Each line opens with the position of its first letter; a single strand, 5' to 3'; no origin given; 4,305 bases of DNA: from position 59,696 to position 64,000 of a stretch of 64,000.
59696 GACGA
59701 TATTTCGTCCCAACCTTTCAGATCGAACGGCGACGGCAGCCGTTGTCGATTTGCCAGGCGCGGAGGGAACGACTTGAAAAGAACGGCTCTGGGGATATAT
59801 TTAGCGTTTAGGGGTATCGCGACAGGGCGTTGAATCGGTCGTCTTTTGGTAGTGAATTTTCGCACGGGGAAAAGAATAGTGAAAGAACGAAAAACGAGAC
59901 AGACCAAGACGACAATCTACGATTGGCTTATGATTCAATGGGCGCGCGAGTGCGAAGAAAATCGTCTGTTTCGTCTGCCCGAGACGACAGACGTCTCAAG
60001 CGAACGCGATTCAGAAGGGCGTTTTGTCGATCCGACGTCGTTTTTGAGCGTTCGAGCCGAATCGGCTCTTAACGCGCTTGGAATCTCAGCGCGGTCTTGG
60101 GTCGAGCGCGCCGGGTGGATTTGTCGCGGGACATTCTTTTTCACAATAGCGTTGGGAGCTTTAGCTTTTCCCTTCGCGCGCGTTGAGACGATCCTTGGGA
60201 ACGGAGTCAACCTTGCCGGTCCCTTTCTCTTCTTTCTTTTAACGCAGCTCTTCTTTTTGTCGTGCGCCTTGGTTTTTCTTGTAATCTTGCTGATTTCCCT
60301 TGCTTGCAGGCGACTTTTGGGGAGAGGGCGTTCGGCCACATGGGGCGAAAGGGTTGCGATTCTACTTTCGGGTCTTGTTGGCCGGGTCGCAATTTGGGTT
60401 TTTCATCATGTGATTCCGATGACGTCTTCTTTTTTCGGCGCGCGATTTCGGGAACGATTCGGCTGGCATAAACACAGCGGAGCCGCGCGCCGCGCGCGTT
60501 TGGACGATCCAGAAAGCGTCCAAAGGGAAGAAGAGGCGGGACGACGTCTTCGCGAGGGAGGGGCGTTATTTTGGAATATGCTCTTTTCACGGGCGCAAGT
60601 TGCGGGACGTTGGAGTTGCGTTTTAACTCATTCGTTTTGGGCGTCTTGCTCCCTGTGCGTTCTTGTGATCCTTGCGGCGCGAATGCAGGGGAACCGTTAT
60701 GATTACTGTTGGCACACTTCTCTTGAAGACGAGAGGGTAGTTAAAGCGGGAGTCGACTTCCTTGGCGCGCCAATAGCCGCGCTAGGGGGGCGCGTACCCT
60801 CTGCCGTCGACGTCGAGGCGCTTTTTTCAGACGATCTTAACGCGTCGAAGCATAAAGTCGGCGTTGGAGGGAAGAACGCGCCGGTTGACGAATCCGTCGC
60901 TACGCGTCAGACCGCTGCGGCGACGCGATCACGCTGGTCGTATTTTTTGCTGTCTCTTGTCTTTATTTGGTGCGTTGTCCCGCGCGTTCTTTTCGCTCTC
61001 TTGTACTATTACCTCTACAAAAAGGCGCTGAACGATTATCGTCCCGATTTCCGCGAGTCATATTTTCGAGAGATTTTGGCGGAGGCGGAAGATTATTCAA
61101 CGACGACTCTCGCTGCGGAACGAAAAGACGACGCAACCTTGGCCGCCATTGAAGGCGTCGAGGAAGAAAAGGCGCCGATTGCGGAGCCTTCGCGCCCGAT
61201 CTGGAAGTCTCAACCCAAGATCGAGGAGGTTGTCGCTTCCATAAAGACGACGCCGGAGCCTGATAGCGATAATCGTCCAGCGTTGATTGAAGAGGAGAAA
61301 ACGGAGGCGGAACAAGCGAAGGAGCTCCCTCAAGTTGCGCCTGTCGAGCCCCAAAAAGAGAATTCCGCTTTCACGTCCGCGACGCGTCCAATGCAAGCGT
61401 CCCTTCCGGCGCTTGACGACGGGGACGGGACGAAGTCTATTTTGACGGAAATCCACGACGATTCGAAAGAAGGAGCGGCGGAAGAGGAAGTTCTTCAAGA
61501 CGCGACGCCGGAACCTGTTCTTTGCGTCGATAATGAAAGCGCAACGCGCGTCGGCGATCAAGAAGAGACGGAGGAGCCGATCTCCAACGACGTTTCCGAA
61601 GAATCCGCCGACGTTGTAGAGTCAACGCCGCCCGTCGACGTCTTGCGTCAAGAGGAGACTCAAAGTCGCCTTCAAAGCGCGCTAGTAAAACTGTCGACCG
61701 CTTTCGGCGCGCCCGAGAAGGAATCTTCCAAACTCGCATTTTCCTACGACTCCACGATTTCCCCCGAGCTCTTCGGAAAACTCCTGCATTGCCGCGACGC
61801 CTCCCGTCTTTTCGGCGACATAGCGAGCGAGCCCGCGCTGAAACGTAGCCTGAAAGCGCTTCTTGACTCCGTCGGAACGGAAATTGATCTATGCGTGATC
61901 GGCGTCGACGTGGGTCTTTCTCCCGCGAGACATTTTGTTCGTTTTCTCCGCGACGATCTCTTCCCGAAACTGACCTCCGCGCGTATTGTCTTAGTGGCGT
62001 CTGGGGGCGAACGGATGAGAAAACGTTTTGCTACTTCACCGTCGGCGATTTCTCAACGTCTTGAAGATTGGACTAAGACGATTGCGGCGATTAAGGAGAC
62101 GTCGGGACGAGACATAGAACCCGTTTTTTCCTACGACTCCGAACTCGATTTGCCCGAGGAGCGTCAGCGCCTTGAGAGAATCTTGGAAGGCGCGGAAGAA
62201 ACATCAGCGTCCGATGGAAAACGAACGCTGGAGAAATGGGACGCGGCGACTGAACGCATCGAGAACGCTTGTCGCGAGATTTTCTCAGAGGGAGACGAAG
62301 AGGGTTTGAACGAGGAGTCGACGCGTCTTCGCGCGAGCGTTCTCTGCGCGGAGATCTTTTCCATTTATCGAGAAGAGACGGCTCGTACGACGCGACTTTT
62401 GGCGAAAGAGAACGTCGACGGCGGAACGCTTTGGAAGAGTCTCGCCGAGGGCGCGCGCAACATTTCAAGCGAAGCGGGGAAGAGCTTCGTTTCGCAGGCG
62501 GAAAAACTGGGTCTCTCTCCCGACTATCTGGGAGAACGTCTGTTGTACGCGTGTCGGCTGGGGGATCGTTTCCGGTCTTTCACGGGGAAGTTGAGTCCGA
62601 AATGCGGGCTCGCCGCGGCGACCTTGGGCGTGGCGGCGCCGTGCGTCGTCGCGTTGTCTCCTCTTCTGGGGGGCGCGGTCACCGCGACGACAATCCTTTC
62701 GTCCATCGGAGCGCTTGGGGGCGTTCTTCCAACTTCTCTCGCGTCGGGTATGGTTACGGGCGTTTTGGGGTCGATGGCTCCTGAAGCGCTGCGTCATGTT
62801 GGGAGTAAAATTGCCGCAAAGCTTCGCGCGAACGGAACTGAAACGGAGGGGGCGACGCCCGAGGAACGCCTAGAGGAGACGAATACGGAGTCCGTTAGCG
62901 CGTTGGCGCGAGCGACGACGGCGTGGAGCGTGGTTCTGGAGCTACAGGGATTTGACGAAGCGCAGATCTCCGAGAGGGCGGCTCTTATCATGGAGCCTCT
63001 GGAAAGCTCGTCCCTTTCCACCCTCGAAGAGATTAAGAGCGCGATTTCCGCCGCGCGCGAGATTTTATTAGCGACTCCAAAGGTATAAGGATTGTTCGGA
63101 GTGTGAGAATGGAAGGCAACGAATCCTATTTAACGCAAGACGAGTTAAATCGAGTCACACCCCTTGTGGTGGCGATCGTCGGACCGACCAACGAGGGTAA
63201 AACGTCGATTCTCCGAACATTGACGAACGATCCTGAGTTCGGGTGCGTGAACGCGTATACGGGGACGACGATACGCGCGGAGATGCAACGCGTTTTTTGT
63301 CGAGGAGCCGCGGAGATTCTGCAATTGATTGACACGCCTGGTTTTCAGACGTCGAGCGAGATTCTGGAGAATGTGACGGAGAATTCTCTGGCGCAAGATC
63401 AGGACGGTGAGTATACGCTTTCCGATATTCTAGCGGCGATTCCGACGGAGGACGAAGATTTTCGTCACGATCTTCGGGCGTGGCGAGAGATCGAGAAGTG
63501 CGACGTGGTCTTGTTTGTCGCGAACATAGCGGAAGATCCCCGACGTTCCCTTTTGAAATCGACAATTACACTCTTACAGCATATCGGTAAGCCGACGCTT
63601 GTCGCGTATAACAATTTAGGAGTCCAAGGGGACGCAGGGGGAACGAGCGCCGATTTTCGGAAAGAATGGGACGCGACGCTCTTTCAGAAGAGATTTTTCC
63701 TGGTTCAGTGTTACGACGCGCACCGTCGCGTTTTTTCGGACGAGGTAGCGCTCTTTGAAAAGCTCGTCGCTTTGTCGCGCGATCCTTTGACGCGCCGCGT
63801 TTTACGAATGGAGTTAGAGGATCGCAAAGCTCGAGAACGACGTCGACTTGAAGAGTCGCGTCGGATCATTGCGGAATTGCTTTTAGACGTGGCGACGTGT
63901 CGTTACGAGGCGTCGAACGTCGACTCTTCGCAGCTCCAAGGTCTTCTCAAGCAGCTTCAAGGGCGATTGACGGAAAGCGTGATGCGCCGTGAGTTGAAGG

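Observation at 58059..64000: Uncharacterised membrane-protein / giant DUF2868-like protein / DUF3482-like GTPase module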

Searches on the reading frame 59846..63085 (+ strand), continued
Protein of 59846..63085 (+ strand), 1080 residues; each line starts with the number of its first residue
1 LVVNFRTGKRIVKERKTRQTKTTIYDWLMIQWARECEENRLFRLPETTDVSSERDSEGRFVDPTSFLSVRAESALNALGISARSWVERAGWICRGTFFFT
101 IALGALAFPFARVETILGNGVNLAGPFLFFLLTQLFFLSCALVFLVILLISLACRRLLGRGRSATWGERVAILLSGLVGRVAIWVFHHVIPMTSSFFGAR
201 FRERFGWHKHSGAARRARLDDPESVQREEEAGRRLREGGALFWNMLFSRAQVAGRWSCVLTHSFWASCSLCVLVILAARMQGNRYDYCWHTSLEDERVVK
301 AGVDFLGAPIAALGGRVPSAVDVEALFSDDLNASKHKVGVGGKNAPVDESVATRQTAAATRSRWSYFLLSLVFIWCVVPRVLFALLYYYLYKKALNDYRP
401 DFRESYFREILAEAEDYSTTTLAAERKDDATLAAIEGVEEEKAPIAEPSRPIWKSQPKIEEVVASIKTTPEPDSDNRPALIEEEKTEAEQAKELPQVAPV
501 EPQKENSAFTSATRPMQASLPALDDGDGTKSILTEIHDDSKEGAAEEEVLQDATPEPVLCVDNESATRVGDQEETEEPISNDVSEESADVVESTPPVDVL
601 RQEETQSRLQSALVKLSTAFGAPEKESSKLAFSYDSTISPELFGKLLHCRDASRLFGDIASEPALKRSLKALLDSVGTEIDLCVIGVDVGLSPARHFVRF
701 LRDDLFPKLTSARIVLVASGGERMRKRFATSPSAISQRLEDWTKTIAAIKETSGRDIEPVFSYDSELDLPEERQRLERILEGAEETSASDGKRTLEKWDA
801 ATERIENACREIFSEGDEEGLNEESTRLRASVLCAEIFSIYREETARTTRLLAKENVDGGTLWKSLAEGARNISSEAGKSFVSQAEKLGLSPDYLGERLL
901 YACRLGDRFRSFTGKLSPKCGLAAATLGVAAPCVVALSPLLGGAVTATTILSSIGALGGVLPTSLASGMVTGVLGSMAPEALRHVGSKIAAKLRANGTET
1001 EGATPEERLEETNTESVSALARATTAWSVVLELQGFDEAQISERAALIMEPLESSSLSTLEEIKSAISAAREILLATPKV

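Call 87: find_encoding_contigs(protein=P0032, flank=6000, max_places=1)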
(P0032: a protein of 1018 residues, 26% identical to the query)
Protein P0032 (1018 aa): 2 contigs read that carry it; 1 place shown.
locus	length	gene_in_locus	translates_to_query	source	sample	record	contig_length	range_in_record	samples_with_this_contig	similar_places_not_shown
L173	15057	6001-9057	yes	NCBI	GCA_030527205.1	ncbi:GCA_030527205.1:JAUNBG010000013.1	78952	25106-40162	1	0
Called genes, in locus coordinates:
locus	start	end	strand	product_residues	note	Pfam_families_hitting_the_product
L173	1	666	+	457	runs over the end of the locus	PF00890:FAD_binding_2 (weak), PF01266:DAO (weak), PF01593:Amino_oxidase, PF01946:Thi4 (weak), PF03486:HI0933_like (faint), PF07992:Pyr_redox_2 (faint), PF12831:FAD_oxidored (weak), PF13450:NAD_binding_8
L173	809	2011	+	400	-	PF01612:DNA_pol_A_exo1, PF00570:HRDC (weak)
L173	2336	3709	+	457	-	PF00657:Lipase_GDSL, PF13472:Lipase_GDSL_2, PF00657:Lipase_GDSL, PF13472:Lipase_GDSL_2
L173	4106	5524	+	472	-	PF02308:MgtC, PF13194:DUF4010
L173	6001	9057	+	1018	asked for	PF11067:DUF2868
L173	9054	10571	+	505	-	PF01926:MMR_HSR1, PF11981:DUF3482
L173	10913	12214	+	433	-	PF03952:Enolase_N, PF00113:Enolase_C, PF13378:MR_MLE_C (faint), PF07476:MAAL_C (weak)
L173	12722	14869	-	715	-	-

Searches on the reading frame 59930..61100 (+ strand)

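Call 17: search_protein_families(library=pfam, proteins=[window:59930-61100:+], max_evalue=10)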
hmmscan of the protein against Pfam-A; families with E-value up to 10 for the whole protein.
window:59930-61100:+ (390 aa): 2 families
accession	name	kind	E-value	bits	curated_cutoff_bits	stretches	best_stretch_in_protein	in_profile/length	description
PF11067.13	DUF2868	-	1e-17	65.1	26.8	1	214-379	13-156/315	Protein of unknown function (DUF2868)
PF17329.7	DUF5367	-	1.4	9.7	25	1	106-172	12-79/98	Family of unknown function (DUF5367)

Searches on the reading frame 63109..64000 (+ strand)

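Call 7: search_protein_families(library=pfam, proteins=[window:63109-64000:+], max_evalue=1)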
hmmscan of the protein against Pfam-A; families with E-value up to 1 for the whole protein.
window:63109-64000:+ (297 aa): 8 families
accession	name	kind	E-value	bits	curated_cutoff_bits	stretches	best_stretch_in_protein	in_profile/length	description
PF01926.29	MMR_HSR1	-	7.3e-14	52.3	21.9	1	21-168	2-112/113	50S ribosome-binding GTPase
PF11981.13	DUF3482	-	1.7e-10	41.3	29.2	1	195-295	8-104/293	Domain of unknown function (DUF3482)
PF02421.24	FeoB_N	-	1.1e-05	25.5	27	1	20-96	2-76/156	Ferrous iron transport protein B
PF00350.29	Dynamin_N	-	0.00016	22.2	27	0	71-118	103-149/168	Dynamin family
PF09439.16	SRPRB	-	0.00078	19.3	25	1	21-87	6-65/178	Signal recognition particle receptor beta subunit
PF04548.22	AIG1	-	0.027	14.3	27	1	21-91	3-71/212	AIG1 family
PF13401.12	AAA_22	-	0.076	13.8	27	1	18-94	5-80/130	AAA domain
PF17674.7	HHH_9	-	0.097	14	23.1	1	81-119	32-70/70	HHH domain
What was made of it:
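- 63109..64000 (+): ORF3: DUF3482 GTPase, first 297 of 513 aa; cut by the window edge. MMR_HSR1 E 7e-14 and DUF3482 E 1.7e-10 on the fragment (call 7).
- On GTPase/DUF3482 (PF01926 + PF11981): Window fragment: 52.3 bits against 21.9, and 41.3 against 29.2 (call 7).
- FeoB_N scores E 1e-5, just below its cut-off at 25.5 bits against 27 (call 7). The MMR_HSR1 family name refers to 50S ribosome binding (call 7).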

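Call 8: search_protein_families(library=ncbifam, proteins=[window:63109-64000:+], max_evalue=1)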
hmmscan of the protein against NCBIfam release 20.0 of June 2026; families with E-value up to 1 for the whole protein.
window:63109-64000:+ (297 aa): 17 families
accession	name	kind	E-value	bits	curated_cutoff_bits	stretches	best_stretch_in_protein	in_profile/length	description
TIGR03594.1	GTPase_EngA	equivalog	2.9e-07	29.8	306.7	1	17-94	174-248/432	ribosome biogenesis GTPase Der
NF000908.1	PRK00089.1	equivalog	1.2e-06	28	237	1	20-92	5-74/291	GTPase Era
TIGR00231.1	small_GTP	domain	1.4e-06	28.2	42.5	1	20-110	5-96/164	GTP-binding protein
TIGR00436.1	era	equivalog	5e-06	26.1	116.25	1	20-86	2-65/270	GTPase Era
TIGR00450.1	mnmE_trmE_thdF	equivalog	3e-05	23.3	252.6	1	15-89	206-277/446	tRNA uridine-5-carboxymethylaminomethyl(34) synthesis GTPase MnmE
TIGR03918.1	GTP_HydF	equivalog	4.5e-05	22.5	325.55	1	19-90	8-77/392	[FeFe] hydrogenase H-cluster maturation GTPase HydF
NF003661.0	PRK05291.1-3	equivalog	7.1e-05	22.3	380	1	19-89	217-284/448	tRNA uridine-5-carboxymethylaminomethyl(34) synthesis GTPase MnmE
TIGR03156.1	GTP_HflX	equivalog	0.00012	21.1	216.75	1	16-79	187-247/351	GTPase HflX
TIGR03597.1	GTPase_YqeH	equivalog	0.00027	20.2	297.4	1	21-94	158-230/361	ribosome biogenesis GTPase YqeH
TIGR03598.1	GTPase_YsxC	equivalog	0.0043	16.8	124.45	1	11-79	11-74/186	ribosome biogenesis GTP-binding protein YihA/YsxC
NF002828.0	PRK03003.1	equivalog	0.0063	15.1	631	1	16-80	211-272/477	ribosome biogenesis GTPase Der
NF008428.0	PRK11264.1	equivalog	0.016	14.4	406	1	19-78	30-88/250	L-cystine ABC transporter ATP-binding protein TcyN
TIGR00437.1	feoB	equivalog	0.061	12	315.65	1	25-80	1-52/594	ferrous iron transport protein B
TIGR02729.1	Obg_CgtA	equivalog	0.072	12.1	280.25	0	21-79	160-215/329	Obg family GTPase CgtA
NF033453.1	BREX_3_BrxF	hypoth_equivalog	0.094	12.4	50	1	20-48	18-46/149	BREX-3 system P-loop-containing protein BrxF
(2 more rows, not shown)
